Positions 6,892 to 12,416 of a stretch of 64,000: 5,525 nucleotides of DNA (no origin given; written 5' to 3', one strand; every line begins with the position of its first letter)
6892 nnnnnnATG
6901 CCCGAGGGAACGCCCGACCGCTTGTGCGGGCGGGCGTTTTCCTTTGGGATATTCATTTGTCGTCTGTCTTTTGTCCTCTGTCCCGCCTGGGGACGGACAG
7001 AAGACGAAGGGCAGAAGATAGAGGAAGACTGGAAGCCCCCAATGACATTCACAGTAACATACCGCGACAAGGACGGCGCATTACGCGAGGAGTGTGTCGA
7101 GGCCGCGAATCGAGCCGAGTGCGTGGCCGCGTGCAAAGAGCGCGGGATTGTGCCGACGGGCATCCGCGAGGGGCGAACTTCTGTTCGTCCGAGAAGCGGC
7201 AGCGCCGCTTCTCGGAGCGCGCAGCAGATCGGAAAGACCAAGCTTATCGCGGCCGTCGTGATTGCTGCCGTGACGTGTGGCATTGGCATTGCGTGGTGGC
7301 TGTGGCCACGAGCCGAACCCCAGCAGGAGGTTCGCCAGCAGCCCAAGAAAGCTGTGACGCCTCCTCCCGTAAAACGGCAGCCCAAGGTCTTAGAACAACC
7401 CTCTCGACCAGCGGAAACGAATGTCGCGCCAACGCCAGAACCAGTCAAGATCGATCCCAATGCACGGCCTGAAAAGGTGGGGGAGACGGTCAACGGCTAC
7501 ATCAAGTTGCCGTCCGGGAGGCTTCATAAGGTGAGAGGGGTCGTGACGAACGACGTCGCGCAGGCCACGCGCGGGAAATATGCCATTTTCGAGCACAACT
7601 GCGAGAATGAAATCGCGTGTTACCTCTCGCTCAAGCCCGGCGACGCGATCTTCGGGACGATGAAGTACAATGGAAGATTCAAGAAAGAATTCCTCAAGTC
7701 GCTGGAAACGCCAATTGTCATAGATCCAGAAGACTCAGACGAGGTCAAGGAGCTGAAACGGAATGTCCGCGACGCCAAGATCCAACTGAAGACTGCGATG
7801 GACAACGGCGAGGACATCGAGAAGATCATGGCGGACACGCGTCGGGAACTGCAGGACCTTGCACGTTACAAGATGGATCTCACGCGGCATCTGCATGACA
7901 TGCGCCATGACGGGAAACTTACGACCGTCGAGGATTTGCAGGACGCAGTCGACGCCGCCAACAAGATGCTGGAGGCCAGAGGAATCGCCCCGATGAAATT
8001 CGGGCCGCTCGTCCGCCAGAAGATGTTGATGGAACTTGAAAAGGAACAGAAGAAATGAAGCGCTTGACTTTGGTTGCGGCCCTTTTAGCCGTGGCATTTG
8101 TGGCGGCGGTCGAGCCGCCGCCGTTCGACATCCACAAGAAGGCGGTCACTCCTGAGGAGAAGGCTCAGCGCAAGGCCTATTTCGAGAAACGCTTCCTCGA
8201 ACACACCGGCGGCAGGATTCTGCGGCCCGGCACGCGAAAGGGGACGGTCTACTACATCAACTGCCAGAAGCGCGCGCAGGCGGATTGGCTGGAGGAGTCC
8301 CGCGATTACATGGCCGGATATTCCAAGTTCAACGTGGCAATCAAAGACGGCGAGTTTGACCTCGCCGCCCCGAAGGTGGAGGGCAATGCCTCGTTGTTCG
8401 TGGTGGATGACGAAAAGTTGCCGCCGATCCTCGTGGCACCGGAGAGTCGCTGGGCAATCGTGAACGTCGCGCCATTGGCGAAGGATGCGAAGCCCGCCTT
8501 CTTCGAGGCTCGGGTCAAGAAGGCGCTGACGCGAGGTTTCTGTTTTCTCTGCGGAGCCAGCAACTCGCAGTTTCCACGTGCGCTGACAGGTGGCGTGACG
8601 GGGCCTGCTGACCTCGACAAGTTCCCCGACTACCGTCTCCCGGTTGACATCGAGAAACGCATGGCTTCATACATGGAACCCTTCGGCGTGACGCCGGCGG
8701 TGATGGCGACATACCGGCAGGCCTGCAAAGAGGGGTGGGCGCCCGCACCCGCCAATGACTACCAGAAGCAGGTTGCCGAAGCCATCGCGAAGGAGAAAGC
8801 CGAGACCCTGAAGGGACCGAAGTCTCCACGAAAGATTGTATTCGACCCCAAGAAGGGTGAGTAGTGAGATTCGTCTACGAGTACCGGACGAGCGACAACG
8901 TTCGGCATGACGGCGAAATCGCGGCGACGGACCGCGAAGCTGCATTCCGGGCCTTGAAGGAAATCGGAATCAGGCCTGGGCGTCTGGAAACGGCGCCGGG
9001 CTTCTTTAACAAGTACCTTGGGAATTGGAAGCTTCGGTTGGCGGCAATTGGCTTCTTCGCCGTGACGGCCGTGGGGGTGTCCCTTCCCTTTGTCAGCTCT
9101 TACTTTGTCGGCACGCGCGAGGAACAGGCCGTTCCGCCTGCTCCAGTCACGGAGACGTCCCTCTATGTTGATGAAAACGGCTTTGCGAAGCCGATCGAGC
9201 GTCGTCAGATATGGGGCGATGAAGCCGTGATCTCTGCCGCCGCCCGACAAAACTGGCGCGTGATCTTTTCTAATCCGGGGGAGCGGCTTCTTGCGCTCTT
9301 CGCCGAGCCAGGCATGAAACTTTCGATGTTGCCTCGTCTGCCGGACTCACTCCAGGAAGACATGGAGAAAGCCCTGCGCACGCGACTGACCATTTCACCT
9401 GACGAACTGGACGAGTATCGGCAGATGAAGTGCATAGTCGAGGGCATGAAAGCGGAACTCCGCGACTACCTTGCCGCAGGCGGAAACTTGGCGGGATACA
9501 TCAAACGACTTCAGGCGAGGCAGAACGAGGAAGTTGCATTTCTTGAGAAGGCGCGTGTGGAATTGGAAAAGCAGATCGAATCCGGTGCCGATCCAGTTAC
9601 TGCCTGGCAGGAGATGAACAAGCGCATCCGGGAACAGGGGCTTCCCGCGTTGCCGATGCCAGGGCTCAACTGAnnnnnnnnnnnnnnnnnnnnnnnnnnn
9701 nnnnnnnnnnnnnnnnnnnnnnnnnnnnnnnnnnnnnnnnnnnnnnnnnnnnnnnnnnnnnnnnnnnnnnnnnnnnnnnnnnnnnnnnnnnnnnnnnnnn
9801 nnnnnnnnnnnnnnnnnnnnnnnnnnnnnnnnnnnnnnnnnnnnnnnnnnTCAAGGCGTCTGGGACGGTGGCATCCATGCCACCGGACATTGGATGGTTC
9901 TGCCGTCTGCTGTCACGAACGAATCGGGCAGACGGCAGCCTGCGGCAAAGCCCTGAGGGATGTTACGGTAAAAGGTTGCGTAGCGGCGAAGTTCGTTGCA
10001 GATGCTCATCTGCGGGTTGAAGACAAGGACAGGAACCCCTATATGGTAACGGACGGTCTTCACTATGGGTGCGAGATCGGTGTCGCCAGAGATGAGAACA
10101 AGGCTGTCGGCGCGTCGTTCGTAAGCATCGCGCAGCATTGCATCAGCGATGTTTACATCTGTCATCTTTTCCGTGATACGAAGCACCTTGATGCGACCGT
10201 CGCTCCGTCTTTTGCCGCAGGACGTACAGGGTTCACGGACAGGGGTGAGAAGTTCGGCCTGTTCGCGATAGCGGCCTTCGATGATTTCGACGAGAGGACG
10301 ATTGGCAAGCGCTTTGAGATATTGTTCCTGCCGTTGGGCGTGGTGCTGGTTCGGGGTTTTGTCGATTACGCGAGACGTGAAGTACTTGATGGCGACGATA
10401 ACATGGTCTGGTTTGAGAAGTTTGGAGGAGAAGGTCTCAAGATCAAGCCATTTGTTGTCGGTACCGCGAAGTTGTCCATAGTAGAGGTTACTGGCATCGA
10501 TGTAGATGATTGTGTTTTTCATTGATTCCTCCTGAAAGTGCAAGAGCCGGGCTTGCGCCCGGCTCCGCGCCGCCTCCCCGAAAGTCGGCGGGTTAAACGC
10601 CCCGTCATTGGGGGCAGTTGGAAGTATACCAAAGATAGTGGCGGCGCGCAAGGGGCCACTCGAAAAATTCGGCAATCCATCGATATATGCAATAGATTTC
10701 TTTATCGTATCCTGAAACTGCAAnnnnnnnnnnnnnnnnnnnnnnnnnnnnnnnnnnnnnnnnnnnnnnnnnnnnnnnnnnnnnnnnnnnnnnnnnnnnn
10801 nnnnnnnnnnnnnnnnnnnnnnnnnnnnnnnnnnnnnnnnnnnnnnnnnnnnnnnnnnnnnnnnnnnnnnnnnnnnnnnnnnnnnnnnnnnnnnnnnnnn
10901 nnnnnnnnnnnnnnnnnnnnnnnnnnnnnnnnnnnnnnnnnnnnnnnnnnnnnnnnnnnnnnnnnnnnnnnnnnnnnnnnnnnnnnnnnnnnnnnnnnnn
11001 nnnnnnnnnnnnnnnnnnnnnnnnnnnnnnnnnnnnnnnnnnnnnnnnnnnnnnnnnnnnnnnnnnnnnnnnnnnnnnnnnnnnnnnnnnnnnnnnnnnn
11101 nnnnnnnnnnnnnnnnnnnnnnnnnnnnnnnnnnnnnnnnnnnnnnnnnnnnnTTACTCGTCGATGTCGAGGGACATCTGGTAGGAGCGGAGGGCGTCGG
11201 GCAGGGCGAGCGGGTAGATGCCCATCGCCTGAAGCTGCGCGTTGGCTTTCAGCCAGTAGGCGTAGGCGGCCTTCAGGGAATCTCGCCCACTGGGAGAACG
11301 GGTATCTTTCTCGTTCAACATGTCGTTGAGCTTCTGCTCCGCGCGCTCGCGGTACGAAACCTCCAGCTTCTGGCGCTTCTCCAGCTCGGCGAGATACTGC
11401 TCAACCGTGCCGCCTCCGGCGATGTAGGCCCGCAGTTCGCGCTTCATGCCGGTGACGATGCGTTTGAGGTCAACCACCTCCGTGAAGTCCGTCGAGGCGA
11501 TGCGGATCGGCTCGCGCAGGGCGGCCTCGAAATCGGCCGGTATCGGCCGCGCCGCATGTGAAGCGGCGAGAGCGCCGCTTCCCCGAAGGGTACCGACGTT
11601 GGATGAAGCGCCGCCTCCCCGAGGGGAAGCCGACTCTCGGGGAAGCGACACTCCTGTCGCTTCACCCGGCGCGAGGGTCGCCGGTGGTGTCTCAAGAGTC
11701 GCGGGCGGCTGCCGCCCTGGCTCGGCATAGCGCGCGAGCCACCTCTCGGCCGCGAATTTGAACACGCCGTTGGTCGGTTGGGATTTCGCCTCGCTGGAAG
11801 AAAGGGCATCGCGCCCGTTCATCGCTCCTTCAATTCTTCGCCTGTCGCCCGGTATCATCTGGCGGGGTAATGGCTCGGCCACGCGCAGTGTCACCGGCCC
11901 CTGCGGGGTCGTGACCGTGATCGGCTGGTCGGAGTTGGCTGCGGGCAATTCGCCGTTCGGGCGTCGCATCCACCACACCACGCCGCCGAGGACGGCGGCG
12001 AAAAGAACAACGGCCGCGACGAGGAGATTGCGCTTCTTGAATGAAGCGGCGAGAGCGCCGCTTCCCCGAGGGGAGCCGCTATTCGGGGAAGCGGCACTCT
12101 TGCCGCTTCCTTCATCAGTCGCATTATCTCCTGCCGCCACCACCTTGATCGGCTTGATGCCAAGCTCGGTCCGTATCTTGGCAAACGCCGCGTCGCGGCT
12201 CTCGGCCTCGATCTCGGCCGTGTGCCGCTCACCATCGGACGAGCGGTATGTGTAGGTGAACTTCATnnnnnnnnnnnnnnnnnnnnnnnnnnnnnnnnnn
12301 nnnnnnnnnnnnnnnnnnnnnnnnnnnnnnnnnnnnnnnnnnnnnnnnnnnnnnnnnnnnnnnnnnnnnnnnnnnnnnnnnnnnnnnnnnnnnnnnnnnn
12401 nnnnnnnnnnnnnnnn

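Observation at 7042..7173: A ~40-aa GspF/PilC-N-terminus-like head on single-pass proteins (families A and B)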

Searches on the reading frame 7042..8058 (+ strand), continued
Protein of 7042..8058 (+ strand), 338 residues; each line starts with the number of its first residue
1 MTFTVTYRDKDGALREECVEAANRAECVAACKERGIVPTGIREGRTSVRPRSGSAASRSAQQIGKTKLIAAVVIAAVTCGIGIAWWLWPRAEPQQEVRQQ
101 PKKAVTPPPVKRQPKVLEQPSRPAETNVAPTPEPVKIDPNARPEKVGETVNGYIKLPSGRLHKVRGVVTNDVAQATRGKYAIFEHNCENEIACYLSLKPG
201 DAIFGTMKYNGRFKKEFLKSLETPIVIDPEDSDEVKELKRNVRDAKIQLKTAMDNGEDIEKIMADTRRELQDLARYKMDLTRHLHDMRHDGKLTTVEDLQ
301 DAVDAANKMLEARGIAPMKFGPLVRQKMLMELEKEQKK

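Call 77: search_protein_families(library=phrogs, proteins=[window:7042-8058:+], max_evalue=0.01)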
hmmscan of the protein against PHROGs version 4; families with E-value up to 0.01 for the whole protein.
window:7042-8058:+ (338 aa): 0 families

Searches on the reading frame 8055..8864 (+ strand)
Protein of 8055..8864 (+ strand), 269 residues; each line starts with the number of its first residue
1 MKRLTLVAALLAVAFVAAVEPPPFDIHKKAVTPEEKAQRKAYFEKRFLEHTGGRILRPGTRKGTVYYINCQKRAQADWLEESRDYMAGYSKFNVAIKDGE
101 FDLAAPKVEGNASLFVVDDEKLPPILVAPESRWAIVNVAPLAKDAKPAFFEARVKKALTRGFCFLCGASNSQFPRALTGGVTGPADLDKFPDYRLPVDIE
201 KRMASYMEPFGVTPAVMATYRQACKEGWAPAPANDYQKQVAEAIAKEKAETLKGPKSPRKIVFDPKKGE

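Call 4: search_protein_families(library=pfam, proteins=[window:8055-8864:+], max_evalue=1)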
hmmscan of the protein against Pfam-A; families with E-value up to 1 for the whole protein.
window:8055-8864:+ (269 aa): 1 family
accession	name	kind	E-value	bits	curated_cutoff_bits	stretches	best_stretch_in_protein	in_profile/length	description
PF00879.23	Defensin_propep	-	0.065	13.9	23.6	1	1-23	1-23/51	Defensin propeptide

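Call 6: search_protein_families(library=ncbifam, proteins=[window:8055-8864:+], max_evalue=1)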
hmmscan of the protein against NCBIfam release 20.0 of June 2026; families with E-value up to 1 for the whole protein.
window:8055-8864:+ (269 aa): 0 families

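Call 53: find_homologous_proteins(query=window:8055-8864:+, max_evalue=0.001)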
Query window:8055-8864:+ (269 aa): 400 proteins with E <= 0.001 among 4372 candidates; the best 120 are listed.
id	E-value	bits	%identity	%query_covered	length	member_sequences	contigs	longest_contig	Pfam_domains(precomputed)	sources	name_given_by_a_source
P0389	1.9e-175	600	99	100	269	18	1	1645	-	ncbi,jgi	jgi:hypothetical protein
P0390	1.1e-166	571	93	100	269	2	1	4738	-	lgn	-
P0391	1.4e-162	558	89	100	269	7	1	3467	-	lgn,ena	-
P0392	7.6e-146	503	84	93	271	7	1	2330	-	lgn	-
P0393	5.4e-144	497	80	100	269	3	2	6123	-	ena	-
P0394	1.2e-143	495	80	100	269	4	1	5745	-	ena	-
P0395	4.1e-141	487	82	93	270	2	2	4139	-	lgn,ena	-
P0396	9.7e-141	486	78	100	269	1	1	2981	-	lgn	-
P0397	4.0e-138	477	77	100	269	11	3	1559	-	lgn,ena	-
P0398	2.9e-136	471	76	100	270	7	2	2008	-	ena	-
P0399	1.4e-110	387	64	99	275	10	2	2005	-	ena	-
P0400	5.7e-108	379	63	100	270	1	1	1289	-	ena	-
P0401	3.2e-107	376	62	99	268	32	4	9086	-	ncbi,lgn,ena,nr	ncbi:MAG: hypothetical protein J6Q84_08320 [Kiritimatiellae bacterium]|nr:hypothetical protein [Kiri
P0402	4.0e-107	376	66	93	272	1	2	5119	-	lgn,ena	-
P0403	1.4e-105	371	61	100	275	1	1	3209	-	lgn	-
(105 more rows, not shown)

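Call 60: predict_structure(alignment_id=A6)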
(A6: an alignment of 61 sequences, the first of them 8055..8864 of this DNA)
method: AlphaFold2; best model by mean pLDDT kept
length: 269 residues; sequences in the alignment: 61
mean_pLDDT: 88.9   pTM: 0.77
mean pLDDT of the five models: 88.9, 87.9, 87.3, 87.1, 86.7
residues with pLDDT >= 90: 182; 70-90: 61; 50-70: 25; < 50: 1
segments of 3 or more residues with pLDDT < 50: none
pLDDT, mean of each block of 10 residues (from residue 1): 56 56 79 86 90 94 98 97 97 97 96 98 95 98 94 97 93 86 93 87 94 96 95 95 90 71 71
secondary structure, 60 per line:
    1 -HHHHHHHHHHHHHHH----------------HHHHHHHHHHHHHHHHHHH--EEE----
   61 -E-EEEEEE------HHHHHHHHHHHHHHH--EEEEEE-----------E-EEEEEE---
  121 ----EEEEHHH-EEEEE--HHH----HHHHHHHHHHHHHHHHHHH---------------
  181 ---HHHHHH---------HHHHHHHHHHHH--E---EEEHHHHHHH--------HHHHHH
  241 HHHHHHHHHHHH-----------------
elements in order: H2-16 H33-51 E54-56 E64-69 H76-90 E93-98 E112-117 E125-128 E133-137 H147-165 H184-189 H199-210 E217-219 H220-226 H235-252

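Call 63: fold_search(model_id=the predicted structure, library=pdb)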
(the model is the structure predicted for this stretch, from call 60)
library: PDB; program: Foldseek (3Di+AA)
matches with E <= 10: 769; with E <= 0.001: 5
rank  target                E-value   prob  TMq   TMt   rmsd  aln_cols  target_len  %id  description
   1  2x7m                  5.8e-07  1.00  0.45  0.64   3.9       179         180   14  Crystal structure of Archaemetzincin (amzA) from Methanopyrus kandleri at 1.5 A resolution (released 2010-06-09)
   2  3zvs_B                1.1e-06  1.00  0.40  0.63   4.0       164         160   11  Crystal structure of Archaemetzincin (AmzA) from Archaeoglobus fulgidus at 1.4 A resolution complexed with malonate (released 2012-08-08)
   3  3zvs_A                4.9e-06  1.00  0.40  0.64   3.9       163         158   11  Crystal structure of Archaemetzincin (AmzA) from Archaeoglobus fulgidus at 1.4 A resolution complexed with malonate (released 2012-08-08)
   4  4axq                  2.7e-05  1.00  0.42  0.64   3.9       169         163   11  CRYSTAL STRUCTURE OF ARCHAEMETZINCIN (AMZA) FROM ARCHAEOGLOBUS FULGIDUS AT 1.4 A RESOLUTION (released 2012-06-27)
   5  3lmc                  3.9e-05  1.00  0.39  0.53   5.6       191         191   14  Crystal Structure of zinc-dependent peptidase from Methanocorpusculum labreanum (strain Z), Northeast Structural Genomic (released 2010-02-16)
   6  2y6c                  1.4e-03  1.00  0.32  0.49   8.6       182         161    9  The Discovery of MMP7 inhibitors Exploiting a Novel Selectivity Trigger (released 2011-05-04)
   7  8juf_A                1.6e-03  1.00  0.34  0.50   8.2       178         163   12  Crystal structure of human MMP-7 in complex with inhibitor (released 2023-11-01)
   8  1mmp_A                1.9e-03  1.00  0.34  0.50   7.6       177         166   11  MATRILYSIN COMPLEXED WITH CARBOXYLATE INHIBITOR (released 1996-04-03)
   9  1mmr                  2.3e-03  1.00  0.35  0.51   7.5       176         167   11  MATRILYSIN COMPLEXED WITH SULFODIIMINE INHIBITOR (released 1996-04-03)
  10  8k4z_A                2.9e-03  1.00  0.33  0.50   8.2       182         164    9  Crystal structure of human MMP-7 in complex with inhibitor (released 2024-04-17)
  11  8jud_A                4.2e-03  0.99  0.31  0.47   8.5       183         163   11  Crystal structure of human MMP-7 in complex with inhibitor (released 2023-11-01)
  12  2y6d                  5.0e-03  0.99  0.33  0.51   8.2       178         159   11  The Discovery of MMP7 Inhibitors Exploiting a Novel Selectivity Trigger (released 2011-05-04)
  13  7wxx_A                6.3e-03  0.99  0.33  0.50   8.3       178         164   11  Crystal structure of human MMP-7 in complex with inhibitor (released 2022-10-05)
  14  7xgj_C                9.0e-03  0.97  0.32  0.46   6.3       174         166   13  Crystal structure of human MMP-2 catalytic domain in complex with inhibitor (released 2022-06-29)
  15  1qic_A                1.4e-02  0.98  0.35  0.53   6.9       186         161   11  CRYSTAL STRUCTURE OF STROMELYSIN CATALYTIC DOMAIN (released 2003-02-11)
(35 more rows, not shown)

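Call 76: search_protein_families(library=padloc, proteins=[window:8055-8864:+], max_evalue=0.01)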
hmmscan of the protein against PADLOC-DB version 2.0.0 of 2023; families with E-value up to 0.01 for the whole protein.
window:8055-8864:+ (269 aa): 0 families

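Call 77: search_protein_families(library=phrogs, proteins=[window:8055-8864:+], max_evalue=0.01)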
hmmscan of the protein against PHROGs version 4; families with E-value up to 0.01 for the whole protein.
window:8055-8864:+ (269 aa): 0 families

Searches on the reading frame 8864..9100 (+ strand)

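Call 25: search_protein_families(library=ncbifam, proteins=[window:8864-9100:+], max_evalue=10)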
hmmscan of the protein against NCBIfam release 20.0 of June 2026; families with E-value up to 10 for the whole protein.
window:8864-9100:+ (79 aa): 1 family
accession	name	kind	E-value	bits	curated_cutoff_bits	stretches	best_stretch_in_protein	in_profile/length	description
NF052606.1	T4PiliAsmPilCMyx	equivalog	0.13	11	700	1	3-44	22-63/419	type IV pilus assembly protein PilC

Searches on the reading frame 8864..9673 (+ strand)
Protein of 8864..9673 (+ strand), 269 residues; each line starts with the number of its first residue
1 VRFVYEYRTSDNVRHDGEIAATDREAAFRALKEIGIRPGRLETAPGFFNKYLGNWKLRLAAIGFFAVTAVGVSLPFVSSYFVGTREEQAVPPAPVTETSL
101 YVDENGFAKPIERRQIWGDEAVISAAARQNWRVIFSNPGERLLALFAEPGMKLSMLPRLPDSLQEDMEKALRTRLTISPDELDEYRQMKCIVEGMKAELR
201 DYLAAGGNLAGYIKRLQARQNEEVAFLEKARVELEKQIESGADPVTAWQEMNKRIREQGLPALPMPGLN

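Call 4: search_protein_families(library=pfam, proteins=[window:8864-9673:+], max_evalue=1)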
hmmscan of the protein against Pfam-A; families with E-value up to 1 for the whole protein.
window:8864-9673:+ (269 aa): 0 families

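Call 6: search_protein_families(library=ncbifam, proteins=[window:8864-9673:+], max_evalue=1)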
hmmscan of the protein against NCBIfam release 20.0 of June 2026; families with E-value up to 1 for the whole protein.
window:8864-9673:+ (269 aa): 1 family
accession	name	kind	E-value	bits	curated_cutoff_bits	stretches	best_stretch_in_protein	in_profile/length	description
NF050190.1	exosort_XrtZ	exception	0.12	10.8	475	1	65-100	302-337/460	exosortase Z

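Call 76: search_protein_families(library=padloc, proteins=[window:8864-9673:+], max_evalue=0.01)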
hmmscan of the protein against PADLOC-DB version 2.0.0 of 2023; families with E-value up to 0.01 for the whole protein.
window:8864-9673:+ (269 aa): 0 families

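Call 77: search_protein_families(library=phrogs, proteins=[window:8864-9673:+], max_evalue=0.01)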
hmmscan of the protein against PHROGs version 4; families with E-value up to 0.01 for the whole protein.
window:8864-9673:+ (269 aa): 0 families

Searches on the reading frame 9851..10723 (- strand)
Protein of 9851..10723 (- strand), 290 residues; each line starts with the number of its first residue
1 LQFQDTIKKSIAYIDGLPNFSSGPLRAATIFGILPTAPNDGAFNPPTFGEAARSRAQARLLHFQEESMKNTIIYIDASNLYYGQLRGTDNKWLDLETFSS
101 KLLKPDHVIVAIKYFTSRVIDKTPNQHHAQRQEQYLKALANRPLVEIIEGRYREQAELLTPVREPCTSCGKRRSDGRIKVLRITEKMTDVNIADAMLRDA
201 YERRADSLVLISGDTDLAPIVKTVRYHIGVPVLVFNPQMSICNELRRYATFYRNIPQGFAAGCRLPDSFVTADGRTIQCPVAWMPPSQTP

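Call 76: search_protein_families(library=padloc, proteins=[window:9851-10723:-], max_evalue=0.01)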
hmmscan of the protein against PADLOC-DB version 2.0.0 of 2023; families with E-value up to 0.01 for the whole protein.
window:9851-10723:- (290 aa): 2 families
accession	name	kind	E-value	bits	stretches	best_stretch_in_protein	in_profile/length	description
PDLC04163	HEC-09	-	2.3e-42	143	1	68-283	1-202/203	-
PDLC01154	NYN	-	0.00044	17.7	0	189-245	232-285/310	"LabA-like protein, NYN family nuclease"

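Call 77: search_protein_families(library=phrogs, proteins=[window:9851-10723:-], max_evalue=0.01)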
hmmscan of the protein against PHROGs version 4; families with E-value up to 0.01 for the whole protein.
window:9851-10723:- (290 aa): 2 families
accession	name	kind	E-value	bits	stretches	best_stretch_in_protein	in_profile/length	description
phrog_7929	-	unknown function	1.3e-36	127.4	1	68-284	3-210/210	-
phrog_5783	-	unknown function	1.8e-05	25.4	1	182-231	148-196/246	-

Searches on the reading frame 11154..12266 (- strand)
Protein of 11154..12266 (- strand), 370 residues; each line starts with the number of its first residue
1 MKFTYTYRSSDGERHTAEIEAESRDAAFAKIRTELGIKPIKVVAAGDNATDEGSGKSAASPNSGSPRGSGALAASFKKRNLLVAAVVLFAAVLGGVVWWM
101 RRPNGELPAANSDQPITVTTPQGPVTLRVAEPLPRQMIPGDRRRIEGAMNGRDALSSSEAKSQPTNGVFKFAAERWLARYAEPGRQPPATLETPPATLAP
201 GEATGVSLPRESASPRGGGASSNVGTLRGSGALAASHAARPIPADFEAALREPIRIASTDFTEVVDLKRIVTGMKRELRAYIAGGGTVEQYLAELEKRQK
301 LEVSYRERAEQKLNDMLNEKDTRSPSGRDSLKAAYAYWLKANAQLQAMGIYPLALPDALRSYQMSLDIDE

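Call 4: search_protein_families(library=pfam, proteins=[window:11154-12266:-], max_evalue=1)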
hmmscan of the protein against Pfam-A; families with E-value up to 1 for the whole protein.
window:11154-12266:- (370 aa): 1 family
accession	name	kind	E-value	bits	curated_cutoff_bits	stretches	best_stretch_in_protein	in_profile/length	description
PF00702.32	Hydrolase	-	0.031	15.1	26.4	1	21-58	153-190/191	haloacid dehalogenase-like hydrolase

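Call 6: search_protein_families(library=ncbifam, proteins=[window:11154-12266:-], max_evalue=1)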
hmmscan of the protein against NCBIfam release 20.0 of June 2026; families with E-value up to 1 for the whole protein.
window:11154-12266:- (370 aa): 3 families
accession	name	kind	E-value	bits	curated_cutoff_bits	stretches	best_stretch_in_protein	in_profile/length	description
TIGR02120.1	GspF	equivalog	0.092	12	424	1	3-60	1-57/401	type II secretion system inner membrane protein GspF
NF011946.0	PRK15417.1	equivalog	0.17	11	435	1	320-360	181-217/337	integron integrase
NF007039.0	PRK09496.3-2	equivalog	0.27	10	293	1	263-313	212-264/446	Trk system potassium transporter TrkA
